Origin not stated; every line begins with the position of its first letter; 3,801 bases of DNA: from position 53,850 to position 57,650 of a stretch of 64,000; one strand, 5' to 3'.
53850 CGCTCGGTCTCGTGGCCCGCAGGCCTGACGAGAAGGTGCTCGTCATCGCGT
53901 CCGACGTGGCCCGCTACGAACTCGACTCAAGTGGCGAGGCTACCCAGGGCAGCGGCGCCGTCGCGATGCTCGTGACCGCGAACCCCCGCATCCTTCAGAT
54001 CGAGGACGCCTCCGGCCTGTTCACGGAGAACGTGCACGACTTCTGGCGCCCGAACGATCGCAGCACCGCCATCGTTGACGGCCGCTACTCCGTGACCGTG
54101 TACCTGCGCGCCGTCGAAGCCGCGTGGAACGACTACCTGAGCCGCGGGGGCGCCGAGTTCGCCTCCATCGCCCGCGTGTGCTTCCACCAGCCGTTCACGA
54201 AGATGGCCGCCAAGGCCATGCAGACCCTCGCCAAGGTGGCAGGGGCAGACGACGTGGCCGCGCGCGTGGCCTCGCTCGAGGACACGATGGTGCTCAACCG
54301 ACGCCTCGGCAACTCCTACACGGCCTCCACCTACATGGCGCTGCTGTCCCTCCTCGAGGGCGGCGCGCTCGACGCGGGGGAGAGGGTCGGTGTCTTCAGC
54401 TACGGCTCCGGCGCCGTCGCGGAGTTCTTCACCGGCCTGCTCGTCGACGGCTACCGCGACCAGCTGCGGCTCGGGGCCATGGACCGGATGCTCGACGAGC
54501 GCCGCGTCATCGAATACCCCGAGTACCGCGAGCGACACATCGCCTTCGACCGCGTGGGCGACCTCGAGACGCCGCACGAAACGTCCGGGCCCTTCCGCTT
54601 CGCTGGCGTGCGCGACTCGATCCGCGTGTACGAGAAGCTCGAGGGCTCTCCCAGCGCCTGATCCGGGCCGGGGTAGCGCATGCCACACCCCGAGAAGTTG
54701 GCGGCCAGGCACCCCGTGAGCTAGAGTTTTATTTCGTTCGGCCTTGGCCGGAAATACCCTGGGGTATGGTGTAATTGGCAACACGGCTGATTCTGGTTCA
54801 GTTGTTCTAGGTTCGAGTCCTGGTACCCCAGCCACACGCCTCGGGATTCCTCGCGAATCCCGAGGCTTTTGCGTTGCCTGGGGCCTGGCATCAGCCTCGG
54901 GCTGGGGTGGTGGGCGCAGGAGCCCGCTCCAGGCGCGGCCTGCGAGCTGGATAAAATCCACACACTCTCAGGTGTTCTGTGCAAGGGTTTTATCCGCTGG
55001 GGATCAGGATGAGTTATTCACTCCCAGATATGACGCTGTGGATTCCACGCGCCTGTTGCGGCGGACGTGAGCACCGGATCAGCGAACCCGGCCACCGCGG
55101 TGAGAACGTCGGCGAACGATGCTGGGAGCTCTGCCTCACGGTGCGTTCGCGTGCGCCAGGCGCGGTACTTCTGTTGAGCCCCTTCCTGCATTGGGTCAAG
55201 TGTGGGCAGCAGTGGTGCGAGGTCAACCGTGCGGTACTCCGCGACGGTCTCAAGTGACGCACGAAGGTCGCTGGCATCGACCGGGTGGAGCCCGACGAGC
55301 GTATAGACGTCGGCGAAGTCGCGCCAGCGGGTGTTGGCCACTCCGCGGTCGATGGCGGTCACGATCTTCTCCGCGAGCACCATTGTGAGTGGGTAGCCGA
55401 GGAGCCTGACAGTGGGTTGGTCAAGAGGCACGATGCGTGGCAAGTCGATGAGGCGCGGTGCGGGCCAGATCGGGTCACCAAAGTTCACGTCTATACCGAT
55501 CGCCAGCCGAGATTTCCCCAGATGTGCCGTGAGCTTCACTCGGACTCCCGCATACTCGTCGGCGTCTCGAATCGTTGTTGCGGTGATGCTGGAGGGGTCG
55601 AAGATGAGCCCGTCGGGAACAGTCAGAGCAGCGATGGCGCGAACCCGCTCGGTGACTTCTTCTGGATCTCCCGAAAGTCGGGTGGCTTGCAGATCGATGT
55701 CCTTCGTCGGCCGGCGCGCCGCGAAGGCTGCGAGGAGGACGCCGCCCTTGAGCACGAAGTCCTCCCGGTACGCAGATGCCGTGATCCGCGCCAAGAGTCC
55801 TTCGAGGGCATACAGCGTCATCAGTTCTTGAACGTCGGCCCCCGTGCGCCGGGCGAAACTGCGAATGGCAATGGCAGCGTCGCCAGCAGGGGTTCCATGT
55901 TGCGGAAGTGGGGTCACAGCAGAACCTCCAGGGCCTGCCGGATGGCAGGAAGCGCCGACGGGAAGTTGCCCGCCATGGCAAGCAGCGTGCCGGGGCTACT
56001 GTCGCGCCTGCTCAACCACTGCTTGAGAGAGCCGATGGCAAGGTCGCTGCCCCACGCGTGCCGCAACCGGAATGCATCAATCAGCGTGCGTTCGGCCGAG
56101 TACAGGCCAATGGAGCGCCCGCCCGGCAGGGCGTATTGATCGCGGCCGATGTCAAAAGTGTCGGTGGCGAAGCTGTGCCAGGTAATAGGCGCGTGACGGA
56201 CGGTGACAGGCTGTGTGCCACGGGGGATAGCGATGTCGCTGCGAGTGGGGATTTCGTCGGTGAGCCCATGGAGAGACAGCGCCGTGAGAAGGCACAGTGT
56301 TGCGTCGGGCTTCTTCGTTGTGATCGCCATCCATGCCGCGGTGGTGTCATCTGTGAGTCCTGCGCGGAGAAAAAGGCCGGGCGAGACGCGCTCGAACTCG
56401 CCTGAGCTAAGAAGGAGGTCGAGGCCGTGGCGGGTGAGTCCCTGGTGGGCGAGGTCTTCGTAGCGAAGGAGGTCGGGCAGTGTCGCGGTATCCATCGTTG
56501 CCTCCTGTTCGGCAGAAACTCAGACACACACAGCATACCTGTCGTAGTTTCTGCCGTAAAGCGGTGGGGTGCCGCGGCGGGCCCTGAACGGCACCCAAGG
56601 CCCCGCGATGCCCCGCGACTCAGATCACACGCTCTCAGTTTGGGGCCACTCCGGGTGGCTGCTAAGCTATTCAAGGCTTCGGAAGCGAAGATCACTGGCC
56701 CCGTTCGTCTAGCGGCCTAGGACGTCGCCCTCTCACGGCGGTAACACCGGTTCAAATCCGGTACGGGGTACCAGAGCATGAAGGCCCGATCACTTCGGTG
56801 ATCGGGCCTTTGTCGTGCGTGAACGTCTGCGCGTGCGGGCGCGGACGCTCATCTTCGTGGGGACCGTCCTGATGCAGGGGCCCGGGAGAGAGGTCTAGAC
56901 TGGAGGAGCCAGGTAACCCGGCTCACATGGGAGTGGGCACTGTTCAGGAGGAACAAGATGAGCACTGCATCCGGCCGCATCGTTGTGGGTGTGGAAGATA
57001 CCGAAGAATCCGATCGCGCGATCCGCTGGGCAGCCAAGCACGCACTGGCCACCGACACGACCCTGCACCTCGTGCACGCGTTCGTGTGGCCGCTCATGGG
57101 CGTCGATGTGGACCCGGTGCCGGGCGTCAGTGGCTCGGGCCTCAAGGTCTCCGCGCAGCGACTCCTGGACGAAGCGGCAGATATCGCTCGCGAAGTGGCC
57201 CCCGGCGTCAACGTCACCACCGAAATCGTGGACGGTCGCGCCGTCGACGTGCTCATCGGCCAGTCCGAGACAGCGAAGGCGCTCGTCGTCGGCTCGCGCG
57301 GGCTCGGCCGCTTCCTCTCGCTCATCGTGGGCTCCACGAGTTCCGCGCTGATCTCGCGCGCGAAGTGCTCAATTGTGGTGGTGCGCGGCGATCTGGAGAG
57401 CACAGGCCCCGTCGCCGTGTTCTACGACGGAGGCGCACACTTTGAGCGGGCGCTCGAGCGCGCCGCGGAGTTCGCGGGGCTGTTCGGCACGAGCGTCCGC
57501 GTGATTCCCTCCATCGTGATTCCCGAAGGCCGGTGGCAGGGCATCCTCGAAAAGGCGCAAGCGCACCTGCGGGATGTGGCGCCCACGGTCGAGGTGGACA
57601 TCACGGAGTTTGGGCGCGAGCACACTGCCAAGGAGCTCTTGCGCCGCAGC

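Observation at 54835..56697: AbiEi/AbiEii abortive-infection toxin-antitoxin pair inserted between tRNA-Gln and tRNA-Glu, with a perfect inverted-repeat operator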

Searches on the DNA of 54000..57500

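Call 11: search_rna_families(source=window, start=54000, end=57500, threshold=evalue, max_evalue=1)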
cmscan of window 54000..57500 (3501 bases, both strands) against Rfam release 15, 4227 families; matches with E-value up to 1: 2.
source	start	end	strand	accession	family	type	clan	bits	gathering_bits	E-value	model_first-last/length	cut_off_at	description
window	54760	54831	+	RF00005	tRNA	Gene; tRNA;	CL00001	58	29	3.5e-11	1-71/71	no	tRNA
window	56698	56770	+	RF00005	tRNA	Gene; tRNA;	CL00001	55.1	29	2.1e-10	1-71/71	no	tRNA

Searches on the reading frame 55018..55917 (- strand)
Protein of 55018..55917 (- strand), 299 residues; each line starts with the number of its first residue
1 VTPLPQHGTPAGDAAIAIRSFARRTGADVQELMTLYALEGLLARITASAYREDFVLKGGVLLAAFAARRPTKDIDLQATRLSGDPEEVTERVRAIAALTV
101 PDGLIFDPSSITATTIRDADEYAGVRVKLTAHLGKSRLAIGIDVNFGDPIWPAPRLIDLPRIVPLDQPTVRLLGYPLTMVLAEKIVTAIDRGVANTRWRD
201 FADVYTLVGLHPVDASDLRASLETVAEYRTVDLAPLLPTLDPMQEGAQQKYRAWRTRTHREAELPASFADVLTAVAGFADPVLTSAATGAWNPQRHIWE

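Call 4: search_protein_families(library=pfam, proteins=[window:55018-55917:-], max_evalue=0.01)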
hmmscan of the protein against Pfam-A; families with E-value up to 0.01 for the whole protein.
window:55018-55917:- (299 aa): 1 family
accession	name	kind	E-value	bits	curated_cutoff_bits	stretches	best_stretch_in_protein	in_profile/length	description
PF08843.17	AbiEii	-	4.8e-34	118.8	22.5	1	41-271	2-235/238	Nucleotidyl transferase AbiEii toxin, Type IV TA system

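Call 5: search_protein_families(library=padloc, proteins=[window:55018-55917:-], max_evalue=0.01)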
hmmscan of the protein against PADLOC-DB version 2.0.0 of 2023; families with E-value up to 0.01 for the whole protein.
window:55018-55917:- (299 aa): 14 families
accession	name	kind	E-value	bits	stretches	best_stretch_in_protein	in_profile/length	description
PDLC02288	AbiEii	-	8.6e-80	265.8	1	17-295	16-286/294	AbiEii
PDLC02312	AbiEii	-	6.9e-54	180.9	1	20-295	18-295/299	AbiEii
PDLC02291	AbiEii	-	1.4e-43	147.4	1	17-299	22-284/310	AbiEii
PDLC02319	AbiEii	-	1.8e-26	91.4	1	39-285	5-238/241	AbiEii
PDLC02314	AbiEii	-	1.9e-24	84.5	1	17-298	16-289/290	AbiEii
PDLC02326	AbiEii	-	3.6e-22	76.8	1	18-143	11-132/133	AbiEii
PDLC02329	AbiEii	-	5.1e-16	56.8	1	17-296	16-291/294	AbiEii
PDLC02304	AbiEii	-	1.2e-11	43.1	1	18-275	7-251/260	AbiEii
PDLC02320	AbiEii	-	9.1e-11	39.9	1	165-275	21-135/147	AbiEii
PDLC02310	AbiEii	-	6.7e-10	36.8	1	41-224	29-206/265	AbiEii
PDLC02306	AbiEii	-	9.2e-08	30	1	41-82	27-70/280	AbiEii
PDLC02308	AbiEii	-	2.4e-06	25.4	1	31-256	8-243/279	AbiEii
PDLC02300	AbiEii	-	3.6e-05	21.4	1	37-167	24-163/259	AbiEii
PDLC02301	AbiEii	-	0.00022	18.9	0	40-75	50-87/291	AbiEii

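Call 6: search_protein_families(library=ncbifam, proteins=[window:55018-55917:-], max_evalue=0.01)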
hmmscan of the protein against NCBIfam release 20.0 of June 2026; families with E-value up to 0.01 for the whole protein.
window:55018-55917:- (299 aa): 0 families

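Call 18: search_solved_structures(query=window:55018-55917:-, max_evalue=0.01, show_alignments=2)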
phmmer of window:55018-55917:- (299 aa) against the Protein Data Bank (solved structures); distinct sequences matched with E-value up to 0.01: 1.
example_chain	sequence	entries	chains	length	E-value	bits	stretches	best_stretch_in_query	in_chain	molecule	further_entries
9hlo_B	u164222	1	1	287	2.2e-25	92.9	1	20-258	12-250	Abortive infection protein AbiGII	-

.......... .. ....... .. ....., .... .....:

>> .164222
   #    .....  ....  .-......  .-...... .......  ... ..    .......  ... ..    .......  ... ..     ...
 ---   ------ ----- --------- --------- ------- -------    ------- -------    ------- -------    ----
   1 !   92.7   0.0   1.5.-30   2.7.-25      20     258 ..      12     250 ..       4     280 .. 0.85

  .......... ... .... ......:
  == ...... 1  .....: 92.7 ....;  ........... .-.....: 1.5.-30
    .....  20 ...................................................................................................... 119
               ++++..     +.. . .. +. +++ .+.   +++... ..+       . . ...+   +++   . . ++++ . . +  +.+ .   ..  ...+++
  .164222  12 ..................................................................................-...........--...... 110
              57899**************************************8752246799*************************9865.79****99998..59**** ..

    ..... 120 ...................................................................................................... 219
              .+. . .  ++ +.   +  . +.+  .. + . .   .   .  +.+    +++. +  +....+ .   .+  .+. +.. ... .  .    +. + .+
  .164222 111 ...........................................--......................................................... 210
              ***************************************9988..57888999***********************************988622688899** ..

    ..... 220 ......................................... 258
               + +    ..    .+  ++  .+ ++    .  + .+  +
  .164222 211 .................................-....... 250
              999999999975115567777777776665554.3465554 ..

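Call 67: search_dna_similar(query=window:55018-55917:-, collection=plasmids, mode=protein, max_rows=12)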
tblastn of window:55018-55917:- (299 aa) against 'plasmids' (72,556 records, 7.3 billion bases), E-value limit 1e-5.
Records with a match: 659; places in all: 746; records where one place covers at least 80% of the query: 221.
Best place of each record, by identity: <60% 659.
By first word of the organism name: Enterococcus 498; Rhizobium 33; Sinorhizobium 16; Streptomyces 13; Lactococcus 12; Rhodococcus 7; Bradyrhizobium 6; Deinococcus 5; Agrobacterium 5; Lactobacillus 5; and 36 more.
By predicted mobility (MOB-suite, as given by PLSDB): conjugative 425; non-mobilizable 182; mobilizable 52.
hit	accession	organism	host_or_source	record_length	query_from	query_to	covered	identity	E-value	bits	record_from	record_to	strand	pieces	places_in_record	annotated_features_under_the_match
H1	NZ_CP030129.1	Indioceanicola profundi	sediment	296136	22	293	91%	38.3%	2e-38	151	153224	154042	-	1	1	nucleotidyl transferase AbiEii/AbiGii toxin family protein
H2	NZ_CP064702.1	Bradyrhizobium sp. 172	Acmispon strigosus,cell culture,root ...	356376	5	281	93%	36.3%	2e-36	145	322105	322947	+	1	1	nucleotidyl transferase AbiEii/AbiGii toxin family protein | type IV toxin-antitoxin system AbiEi family antitoxin ...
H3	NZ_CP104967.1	Phyllobacterium sp. A18/5-2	Vicia costata,cell culture,root nodule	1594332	19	298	94%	35.0%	2e-32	133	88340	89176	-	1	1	none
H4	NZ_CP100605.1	Bradyrhizobium sp. Ash2021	-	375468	22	294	91%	35.8%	5e-35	141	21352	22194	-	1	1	nucleotidyl transferase AbiEii/AbiGii toxin family protein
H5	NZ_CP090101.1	Rhizobium leguminosarum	Trifolium pratense,Cell culture,Plant ...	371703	19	296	93%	35.1%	6e-34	138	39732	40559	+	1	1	nucleotidyl transferase AbiEii/AbiGii toxin family protein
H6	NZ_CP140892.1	Sinorhizobium medicae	Medicago lupulina,whole organism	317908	2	293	98%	33.3%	5e-30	126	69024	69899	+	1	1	nucleotidyl transferase AbiEii/AbiGii toxin family protein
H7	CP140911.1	Sinorhizobium medicae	Medicago lupulina,whole organism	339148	2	293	98%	33.3%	5e-30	126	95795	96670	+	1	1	nucleotidyl transferase AbiEii/AbiGii toxin family protein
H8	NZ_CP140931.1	Sinorhizobium medicae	Medicago lupulina,whole organism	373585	2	293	98%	33.3%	5e-30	126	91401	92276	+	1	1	nucleotidyl transferase AbiEii/AbiGii toxin family protein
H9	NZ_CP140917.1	Sinorhizobium medicae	Medicago lupulina,whole organism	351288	2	293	98%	33.3%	6e-30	126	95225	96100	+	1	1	nucleotidyl transferase AbiEii/AbiGii toxin family protein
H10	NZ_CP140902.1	Sinorhizobium medicae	Medicago lupulina,whole organism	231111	2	293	98%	33.3%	1e-29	125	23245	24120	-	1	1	nucleotidyl transferase AbiEii/AbiGii toxin family protein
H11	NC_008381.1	Rhizobium johnstonii 3841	-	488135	19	292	92%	35.1%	2e-33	136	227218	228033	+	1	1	nucleotidyl transferase AbiEii/AbiGii toxin family protein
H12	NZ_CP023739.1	Methylosinus trichosporium OB3b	isolate,soil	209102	22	287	89%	36.0%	3e-35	141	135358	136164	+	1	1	nucleotidyl transferase AbiEii/AbiGii toxin family protein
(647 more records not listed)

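Call 68: search_dna_similar(query=window:55018-55917:-, collection=phages, mode=protein, max_rows=8)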
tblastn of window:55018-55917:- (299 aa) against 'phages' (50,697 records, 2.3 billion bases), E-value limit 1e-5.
Records with a match: 16; places in all: 16; records where one place covers at least 80% of the query: 4.
Best place of each record, by identity: <60% 16.
By first word of the organism name: Mycoplasma 7; Bacteriophage 4; Streptococcus 3; Listeria 2.
By host as written in the record: - 4; Listeria monocytogenes 2; Streptococcus gallolyticus BSJ31 1; Streptococcus gallolyticus BSJ27 1; Mycoplasma anserisalpingitidis MYCAV313 1; Mycoplasma anserisalpingitidis MYCAV94 1; Mycoplasma anatis MYCAV787 1; Mycoplasma anatis MYCAV786 1; and 4 more.
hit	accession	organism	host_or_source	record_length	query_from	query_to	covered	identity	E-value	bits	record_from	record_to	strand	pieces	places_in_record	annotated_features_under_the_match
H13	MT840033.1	Bacteriophage sp.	human fecal samples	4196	18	285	90%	30.3%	3e-23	105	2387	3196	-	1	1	record has no annotation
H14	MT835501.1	Bacteriophage sp.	human fecal samples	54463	18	252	79%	34.0%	3e-27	117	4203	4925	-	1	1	record has no annotation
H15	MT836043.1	Bacteriophage sp.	human fecal samples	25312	20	229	70%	36.0%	2e-30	125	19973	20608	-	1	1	record has no annotation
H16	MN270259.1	Streptococcus phage phi-SgaBSJ31_rum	Streptococcus gallolyticus BSJ31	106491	22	272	84%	29.8%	2e-26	114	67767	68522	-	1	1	hypothetical protein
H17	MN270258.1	Streptococcus phage phi-SgaBSJ27_rum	Streptococcus gallolyticus BSJ27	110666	22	272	84%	29.8%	2e-26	114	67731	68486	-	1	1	hypothetical protein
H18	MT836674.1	Bacteriophage sp.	human fecal samples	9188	18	298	94%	24.5%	4e-15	81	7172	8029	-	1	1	record has no annotation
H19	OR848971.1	Listeria phage LM 4-14-1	Listeria monocytogenes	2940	17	222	69%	30.3%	6e-24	107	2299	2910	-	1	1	record has no annotation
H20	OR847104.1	Listeria phage LM 4-11-1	Listeria monocytogenes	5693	17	222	69%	30.3%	8e-24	107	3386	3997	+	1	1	record has no annotation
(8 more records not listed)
